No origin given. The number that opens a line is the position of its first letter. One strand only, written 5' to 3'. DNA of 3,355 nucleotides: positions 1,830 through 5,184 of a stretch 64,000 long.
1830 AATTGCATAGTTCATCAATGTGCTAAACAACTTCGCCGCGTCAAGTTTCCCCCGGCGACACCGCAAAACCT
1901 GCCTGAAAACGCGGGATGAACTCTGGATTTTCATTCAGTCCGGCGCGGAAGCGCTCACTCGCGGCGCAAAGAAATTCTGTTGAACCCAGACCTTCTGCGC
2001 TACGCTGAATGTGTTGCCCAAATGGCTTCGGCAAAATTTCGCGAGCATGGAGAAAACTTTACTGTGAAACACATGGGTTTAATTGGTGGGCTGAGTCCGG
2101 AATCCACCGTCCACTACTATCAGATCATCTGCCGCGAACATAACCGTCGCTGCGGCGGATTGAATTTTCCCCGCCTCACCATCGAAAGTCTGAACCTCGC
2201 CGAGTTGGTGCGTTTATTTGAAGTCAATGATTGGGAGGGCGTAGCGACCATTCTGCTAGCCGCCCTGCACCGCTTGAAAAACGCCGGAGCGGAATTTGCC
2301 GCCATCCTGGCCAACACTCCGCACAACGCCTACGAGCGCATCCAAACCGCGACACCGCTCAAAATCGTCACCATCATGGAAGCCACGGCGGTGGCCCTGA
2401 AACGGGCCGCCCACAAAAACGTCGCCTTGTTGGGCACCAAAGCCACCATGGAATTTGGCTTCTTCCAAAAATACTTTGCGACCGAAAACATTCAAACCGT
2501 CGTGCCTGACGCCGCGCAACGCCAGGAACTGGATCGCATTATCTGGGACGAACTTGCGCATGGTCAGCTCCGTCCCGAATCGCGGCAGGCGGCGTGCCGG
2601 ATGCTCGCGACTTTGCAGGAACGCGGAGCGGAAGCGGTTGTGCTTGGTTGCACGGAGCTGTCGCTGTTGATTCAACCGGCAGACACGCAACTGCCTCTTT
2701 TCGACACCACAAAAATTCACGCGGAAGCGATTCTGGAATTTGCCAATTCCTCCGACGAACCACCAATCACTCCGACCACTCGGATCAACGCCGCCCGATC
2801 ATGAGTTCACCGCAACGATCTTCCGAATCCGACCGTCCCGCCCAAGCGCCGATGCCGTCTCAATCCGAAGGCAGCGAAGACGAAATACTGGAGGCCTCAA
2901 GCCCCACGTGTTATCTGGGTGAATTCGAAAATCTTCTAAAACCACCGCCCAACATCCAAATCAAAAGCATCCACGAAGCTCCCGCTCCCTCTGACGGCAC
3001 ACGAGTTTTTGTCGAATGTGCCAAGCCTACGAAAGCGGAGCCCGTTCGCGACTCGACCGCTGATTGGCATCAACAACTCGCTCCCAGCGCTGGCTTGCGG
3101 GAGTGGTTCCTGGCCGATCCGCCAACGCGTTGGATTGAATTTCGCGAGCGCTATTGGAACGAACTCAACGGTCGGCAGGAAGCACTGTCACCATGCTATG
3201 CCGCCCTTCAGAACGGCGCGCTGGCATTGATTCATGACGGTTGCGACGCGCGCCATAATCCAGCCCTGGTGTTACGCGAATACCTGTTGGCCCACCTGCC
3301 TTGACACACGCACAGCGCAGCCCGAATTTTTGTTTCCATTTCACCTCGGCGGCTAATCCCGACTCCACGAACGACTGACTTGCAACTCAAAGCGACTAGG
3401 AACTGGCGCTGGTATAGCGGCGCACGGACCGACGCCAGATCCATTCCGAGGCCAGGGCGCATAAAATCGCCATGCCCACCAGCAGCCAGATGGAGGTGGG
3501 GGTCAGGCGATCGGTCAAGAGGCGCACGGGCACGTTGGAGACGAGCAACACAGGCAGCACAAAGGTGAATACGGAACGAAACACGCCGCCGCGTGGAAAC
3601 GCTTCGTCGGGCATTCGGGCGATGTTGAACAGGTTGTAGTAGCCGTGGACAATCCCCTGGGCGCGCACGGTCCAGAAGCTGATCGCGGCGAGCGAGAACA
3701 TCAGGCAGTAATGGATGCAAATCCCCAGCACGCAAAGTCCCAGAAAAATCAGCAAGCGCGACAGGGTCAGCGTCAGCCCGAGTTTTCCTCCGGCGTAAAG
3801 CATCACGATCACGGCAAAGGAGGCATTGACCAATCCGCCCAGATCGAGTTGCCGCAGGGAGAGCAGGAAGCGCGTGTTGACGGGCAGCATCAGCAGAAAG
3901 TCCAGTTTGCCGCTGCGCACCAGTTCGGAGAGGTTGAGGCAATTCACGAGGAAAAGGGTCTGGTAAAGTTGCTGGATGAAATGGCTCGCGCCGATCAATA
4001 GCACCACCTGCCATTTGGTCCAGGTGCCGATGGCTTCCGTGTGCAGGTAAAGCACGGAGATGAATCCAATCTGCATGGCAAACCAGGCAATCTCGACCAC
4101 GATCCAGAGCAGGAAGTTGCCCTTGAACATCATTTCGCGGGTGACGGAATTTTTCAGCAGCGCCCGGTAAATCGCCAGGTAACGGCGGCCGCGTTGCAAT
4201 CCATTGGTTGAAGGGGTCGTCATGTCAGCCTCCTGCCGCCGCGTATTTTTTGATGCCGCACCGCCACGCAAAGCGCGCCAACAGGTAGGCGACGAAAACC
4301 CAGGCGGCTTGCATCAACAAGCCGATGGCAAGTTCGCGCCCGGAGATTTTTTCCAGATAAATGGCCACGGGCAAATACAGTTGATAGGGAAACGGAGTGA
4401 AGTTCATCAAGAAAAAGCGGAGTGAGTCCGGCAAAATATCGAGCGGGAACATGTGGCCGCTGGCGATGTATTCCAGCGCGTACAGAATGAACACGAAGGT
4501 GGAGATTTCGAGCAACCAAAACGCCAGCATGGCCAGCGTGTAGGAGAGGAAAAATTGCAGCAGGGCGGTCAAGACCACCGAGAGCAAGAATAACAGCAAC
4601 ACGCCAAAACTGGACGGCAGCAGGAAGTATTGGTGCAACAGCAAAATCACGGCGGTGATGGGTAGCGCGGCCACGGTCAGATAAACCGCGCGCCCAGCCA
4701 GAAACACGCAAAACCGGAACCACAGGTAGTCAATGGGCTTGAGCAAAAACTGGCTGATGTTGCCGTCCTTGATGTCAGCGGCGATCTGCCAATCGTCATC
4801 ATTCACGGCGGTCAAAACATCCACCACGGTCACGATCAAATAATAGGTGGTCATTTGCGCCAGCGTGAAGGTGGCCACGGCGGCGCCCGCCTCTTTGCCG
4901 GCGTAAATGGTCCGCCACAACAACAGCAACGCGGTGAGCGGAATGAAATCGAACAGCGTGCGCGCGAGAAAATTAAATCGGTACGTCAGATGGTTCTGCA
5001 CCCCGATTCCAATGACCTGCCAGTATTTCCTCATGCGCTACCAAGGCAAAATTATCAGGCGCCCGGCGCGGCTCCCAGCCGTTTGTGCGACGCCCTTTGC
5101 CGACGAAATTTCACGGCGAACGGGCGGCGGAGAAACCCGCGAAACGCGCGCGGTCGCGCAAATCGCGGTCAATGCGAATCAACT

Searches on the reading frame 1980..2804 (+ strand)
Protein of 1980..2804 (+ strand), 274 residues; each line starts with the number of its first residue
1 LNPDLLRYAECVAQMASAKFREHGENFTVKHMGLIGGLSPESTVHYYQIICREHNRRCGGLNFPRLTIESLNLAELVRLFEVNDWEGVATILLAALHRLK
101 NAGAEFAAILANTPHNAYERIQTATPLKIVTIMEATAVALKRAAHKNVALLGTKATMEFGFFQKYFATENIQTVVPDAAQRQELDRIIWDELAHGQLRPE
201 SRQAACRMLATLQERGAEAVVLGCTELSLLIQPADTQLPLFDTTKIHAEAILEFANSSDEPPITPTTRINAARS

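Call 37: search_protein_families(library=pfam, proteins=[window:1980-2804:+], max_evalue=0.01)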
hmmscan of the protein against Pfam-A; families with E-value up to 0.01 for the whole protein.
window:1980-2804:+ (274 aa): 1 family
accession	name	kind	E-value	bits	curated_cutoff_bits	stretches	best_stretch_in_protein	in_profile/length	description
PF01177.27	Asp_Glu_race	-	1.1e-37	130.4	31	1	35-250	1-210/211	Asp/Glu/Hydantoin racemase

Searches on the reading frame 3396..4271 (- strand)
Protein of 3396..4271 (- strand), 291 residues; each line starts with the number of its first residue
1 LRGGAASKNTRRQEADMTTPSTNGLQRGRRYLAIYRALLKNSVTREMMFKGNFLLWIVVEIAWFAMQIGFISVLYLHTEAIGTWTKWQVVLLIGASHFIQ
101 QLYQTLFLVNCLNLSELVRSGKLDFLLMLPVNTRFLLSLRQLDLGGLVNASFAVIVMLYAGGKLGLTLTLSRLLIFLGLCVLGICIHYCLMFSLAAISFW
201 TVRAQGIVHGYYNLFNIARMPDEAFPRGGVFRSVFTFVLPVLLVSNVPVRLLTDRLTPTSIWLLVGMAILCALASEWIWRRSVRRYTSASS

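Call 37: search_protein_families(library=pfam, proteins=[window:3396-4271:-], max_evalue=0.01)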
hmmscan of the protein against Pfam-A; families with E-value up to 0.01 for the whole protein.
window:3396-4271:- (291 aa): 1 family
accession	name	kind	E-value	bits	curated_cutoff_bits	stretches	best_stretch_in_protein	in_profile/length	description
PF06182.17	ABC2_membrane_6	-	1.9e-47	162.4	22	1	62-290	2-229/229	ABC-2 family transporter protein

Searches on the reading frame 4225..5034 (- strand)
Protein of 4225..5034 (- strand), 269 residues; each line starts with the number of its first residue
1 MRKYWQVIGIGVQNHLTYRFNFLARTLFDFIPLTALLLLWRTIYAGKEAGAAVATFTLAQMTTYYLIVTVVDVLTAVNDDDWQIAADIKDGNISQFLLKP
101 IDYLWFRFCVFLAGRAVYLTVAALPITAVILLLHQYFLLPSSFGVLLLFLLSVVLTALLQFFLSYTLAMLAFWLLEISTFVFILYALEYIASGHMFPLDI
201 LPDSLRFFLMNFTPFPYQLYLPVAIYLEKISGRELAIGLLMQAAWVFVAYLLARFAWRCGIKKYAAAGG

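Call 37: search_protein_families(library=pfam, proteins=[window:4225-5034:-], max_evalue=0.01)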
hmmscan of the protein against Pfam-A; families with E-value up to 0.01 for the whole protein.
window:4225-5034:- (269 aa): 1 family
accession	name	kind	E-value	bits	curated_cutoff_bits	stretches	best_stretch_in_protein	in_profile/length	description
PF06182.17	ABC2_membrane_6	-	2.2e-23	83.7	22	1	30-268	1-229/229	ABC-2 family transporter protein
